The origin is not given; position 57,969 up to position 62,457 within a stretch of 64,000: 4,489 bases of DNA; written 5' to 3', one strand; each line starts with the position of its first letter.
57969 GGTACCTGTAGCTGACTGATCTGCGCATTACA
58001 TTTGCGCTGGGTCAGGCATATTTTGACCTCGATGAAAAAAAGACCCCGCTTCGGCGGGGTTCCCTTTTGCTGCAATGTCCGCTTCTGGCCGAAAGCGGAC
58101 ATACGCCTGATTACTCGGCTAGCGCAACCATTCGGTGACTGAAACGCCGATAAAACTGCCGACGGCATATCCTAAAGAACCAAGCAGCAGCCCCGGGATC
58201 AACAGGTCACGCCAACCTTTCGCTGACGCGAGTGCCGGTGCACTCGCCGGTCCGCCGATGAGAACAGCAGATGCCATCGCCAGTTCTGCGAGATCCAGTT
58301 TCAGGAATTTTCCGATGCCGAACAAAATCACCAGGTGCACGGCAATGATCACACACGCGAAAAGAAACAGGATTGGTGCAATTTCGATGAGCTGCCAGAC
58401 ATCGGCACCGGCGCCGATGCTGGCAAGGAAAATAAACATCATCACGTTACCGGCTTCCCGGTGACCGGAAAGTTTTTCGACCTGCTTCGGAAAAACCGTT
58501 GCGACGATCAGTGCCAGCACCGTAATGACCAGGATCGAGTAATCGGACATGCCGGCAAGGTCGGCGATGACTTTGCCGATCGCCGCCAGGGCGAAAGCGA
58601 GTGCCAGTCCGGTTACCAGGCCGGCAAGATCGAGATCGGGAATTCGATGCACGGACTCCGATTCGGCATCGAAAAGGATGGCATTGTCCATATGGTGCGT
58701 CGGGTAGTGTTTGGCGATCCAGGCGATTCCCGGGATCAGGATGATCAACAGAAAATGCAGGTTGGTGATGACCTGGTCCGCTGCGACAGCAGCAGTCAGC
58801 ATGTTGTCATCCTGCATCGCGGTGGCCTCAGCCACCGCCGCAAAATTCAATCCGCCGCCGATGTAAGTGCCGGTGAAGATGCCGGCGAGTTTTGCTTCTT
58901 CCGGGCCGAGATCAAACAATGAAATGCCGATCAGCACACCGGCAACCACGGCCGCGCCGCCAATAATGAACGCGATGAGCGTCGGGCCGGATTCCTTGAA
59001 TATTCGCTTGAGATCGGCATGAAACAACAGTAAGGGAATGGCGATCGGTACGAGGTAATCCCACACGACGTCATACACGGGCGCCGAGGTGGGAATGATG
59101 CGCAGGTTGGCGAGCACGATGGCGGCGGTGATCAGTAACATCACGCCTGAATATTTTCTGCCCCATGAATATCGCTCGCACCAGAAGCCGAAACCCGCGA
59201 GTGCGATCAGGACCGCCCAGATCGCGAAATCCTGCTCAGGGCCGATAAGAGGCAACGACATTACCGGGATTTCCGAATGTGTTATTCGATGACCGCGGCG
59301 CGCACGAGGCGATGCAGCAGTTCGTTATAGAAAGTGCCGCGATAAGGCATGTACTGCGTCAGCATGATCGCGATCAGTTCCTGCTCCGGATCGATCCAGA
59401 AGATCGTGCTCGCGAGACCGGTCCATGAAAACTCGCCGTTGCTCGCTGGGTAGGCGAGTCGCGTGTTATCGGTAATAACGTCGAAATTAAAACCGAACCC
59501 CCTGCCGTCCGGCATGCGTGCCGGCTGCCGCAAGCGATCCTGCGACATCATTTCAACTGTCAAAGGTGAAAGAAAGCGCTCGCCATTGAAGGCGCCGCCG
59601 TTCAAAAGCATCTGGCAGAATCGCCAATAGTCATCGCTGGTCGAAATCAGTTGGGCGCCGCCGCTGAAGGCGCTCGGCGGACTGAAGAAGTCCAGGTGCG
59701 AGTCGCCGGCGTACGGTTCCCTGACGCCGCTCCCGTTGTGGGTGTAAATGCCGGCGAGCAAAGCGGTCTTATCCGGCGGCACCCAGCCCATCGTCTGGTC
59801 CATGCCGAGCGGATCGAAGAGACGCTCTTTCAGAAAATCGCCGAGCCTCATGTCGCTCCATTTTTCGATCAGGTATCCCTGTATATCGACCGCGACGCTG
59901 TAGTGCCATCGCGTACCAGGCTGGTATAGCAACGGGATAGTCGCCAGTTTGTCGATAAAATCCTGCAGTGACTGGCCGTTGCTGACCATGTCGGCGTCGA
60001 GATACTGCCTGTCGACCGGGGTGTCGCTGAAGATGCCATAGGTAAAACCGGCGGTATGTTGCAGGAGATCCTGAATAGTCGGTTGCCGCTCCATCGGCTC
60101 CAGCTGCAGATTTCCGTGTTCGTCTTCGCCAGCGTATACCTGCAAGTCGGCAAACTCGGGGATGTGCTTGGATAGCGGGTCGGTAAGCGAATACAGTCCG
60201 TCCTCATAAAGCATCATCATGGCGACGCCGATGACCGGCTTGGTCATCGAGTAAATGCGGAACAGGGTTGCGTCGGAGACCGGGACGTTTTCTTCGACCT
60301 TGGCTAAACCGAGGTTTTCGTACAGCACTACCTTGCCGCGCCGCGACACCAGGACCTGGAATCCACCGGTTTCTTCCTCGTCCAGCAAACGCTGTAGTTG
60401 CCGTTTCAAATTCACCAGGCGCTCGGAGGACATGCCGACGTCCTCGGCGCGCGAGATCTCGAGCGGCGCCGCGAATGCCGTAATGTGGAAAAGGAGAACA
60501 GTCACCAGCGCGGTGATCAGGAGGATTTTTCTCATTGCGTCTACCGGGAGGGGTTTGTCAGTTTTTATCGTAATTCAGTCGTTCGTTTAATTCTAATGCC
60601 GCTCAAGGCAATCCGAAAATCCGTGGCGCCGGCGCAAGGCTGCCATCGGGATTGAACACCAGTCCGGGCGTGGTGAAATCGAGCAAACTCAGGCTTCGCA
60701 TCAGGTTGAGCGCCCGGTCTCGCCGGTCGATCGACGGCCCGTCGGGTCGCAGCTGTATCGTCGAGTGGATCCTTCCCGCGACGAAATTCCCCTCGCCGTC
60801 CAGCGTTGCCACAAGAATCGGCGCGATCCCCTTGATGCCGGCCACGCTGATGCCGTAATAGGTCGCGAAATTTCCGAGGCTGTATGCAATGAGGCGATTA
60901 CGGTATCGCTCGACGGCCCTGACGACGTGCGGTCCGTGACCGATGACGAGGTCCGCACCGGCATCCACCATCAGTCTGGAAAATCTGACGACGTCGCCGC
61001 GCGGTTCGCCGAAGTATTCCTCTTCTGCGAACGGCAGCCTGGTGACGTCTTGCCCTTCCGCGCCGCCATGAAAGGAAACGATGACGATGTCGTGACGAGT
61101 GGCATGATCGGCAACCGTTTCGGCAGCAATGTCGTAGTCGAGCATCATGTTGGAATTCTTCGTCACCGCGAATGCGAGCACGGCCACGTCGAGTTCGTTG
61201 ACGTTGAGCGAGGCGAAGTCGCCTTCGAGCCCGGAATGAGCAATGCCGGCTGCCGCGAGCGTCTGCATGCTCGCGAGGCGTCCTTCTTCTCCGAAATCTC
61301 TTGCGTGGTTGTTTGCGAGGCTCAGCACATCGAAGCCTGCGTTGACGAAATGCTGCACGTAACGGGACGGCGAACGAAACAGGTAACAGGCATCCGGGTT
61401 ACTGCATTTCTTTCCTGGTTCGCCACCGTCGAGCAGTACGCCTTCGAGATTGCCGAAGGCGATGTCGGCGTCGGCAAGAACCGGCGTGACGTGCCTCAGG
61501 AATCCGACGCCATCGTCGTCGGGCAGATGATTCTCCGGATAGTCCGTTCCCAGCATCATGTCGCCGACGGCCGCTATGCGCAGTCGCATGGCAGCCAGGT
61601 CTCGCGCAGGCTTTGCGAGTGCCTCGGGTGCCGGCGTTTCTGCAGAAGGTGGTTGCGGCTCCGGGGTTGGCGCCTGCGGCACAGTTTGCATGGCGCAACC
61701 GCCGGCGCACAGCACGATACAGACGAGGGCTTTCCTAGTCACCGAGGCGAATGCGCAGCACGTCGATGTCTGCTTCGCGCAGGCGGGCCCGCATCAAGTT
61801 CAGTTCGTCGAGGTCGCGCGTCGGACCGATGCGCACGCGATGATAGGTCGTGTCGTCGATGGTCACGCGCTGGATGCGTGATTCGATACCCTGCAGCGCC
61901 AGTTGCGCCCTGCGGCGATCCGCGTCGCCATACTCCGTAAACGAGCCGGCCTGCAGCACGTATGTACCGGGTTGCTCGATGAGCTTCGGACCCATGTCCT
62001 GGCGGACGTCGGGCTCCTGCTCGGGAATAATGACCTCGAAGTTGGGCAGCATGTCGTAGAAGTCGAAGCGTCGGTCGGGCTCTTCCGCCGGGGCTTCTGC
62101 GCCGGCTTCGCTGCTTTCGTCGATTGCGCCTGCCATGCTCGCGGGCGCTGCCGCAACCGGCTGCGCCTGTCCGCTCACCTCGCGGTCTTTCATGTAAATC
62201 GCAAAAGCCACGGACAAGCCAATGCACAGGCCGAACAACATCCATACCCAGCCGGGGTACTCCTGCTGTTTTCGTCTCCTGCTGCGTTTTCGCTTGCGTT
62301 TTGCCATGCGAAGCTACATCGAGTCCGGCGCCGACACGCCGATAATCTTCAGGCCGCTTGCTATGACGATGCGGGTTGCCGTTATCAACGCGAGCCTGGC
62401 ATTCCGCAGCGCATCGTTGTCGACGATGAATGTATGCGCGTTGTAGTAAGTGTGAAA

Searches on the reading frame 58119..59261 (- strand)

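Call 89: search_protein_families(library=pfam, max_evalue=0.001, proteins=[window:58119-59261:-])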
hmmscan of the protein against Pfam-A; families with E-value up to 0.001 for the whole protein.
window:58119-59261:- (380 aa): 1 family
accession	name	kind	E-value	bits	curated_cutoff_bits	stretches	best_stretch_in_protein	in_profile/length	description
PF05684.17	DUF819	-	5.6e-80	269.6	27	1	16-380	1-377/379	Protein of unknown function (DUF819)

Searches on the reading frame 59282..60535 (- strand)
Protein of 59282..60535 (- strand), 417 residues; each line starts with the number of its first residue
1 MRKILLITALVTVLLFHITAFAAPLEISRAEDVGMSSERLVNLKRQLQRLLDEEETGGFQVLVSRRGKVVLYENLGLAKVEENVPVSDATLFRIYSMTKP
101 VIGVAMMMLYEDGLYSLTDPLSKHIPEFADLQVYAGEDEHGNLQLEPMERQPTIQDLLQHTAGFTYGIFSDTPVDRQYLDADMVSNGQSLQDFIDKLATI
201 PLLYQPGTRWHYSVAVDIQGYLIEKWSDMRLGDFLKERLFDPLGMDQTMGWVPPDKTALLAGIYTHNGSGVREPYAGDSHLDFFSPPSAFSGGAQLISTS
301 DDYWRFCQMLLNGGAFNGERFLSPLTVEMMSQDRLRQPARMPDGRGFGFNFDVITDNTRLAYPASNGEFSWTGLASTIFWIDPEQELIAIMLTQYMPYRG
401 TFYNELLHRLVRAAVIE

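Call 89: search_protein_families(library=pfam, max_evalue=0.001, proteins=[window:59282-60535:-])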
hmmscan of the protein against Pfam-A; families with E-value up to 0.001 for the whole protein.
window:59282-60535:- (417 aa): 1 family
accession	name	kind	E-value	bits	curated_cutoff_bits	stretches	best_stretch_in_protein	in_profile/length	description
PF00144.29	Beta-lactamase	-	1.3e-63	215.6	27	1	45-398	3-313/329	Beta-lactamase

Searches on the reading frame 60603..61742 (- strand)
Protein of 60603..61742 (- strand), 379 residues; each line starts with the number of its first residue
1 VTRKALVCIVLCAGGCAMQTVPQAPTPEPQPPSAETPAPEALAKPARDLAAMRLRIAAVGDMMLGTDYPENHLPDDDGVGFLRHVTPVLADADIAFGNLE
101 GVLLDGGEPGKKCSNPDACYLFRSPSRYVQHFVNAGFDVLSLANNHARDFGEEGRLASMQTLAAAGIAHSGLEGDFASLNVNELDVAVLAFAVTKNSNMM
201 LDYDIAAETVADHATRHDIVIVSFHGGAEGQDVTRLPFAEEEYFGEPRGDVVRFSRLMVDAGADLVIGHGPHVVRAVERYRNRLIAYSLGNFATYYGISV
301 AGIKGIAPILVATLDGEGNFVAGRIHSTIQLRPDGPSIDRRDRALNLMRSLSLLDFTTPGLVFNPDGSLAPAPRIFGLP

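Call 92: search_protein_families(library=pfam, max_evalue=0.001, proteins=[window:60603-61742:-])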
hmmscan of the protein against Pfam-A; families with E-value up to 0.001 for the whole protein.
window:60603-61742:- (379 aa): 1 family
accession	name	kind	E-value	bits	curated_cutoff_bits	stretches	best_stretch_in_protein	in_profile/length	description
PF09587.15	PGA_cap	-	5.5e-47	160.8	27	1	56-294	2-253/255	Bacterial capsule synthesis protein PGA_cap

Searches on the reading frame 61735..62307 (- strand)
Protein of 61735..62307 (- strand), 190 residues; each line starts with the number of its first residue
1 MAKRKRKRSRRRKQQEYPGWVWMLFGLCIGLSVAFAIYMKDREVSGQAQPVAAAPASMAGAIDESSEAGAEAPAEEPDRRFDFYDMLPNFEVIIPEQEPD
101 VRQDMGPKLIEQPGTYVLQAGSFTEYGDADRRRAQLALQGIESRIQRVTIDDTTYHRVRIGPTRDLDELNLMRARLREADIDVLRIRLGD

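Call 92: search_protein_families(library=pfam, max_evalue=0.001, proteins=[window:61735-62307:-])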
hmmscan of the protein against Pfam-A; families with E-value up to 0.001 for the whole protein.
window:61735-62307:- (190 aa): 1 family
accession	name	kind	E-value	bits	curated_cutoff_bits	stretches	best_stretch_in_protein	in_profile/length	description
PF05036.18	SPOR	-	2e-13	50.9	21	1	113-181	2-70/76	SPOR domain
